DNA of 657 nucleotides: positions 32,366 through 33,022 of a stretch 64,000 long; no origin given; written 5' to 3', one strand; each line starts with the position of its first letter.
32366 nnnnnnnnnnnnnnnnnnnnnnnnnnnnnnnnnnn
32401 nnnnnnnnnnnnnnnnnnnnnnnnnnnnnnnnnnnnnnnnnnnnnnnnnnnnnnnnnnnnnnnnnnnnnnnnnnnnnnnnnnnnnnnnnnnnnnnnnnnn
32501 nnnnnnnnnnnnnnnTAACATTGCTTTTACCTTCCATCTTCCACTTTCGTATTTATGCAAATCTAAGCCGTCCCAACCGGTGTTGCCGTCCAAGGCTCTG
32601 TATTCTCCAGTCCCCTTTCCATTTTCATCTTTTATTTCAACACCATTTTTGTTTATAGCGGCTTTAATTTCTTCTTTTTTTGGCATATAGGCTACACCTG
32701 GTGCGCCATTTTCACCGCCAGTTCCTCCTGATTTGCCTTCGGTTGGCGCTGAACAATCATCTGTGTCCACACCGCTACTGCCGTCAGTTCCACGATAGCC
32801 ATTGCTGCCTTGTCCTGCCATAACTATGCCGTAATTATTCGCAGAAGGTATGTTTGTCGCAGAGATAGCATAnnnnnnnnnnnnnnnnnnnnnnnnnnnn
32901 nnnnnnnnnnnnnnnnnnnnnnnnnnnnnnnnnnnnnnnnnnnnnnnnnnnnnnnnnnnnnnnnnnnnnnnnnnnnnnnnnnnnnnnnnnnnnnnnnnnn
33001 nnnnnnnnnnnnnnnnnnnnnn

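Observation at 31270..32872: Candidate intragenic inverton that would swap the C-terminal tip of the 6400-aa lipoprotein (Mu G-segment / shufflon-like topology)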

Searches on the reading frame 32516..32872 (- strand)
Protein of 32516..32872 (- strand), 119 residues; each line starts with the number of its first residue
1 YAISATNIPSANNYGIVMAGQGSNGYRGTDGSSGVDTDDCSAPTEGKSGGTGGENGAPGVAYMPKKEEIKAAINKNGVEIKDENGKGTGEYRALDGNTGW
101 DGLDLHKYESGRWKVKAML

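Call 35: find_related_loci(query=A2, collection=genome_contigs, flank=10000)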
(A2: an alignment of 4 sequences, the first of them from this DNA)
Query A2 (119 aa) in genome_contigs; peptide patterns used: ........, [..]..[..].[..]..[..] (x = any residue, [..] = any of these).
210 stretches matched a pattern; 2 encode a relative of the query (tblastn E <= 1e-3); 2 distinct loci.
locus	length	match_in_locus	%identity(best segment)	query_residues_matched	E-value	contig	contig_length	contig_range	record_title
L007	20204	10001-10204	56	1-68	4e-11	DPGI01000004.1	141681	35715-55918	MAG TPA_asm: Clostridiales bacterium isolate UBA11517 contig_645, whole genome shotgun sequence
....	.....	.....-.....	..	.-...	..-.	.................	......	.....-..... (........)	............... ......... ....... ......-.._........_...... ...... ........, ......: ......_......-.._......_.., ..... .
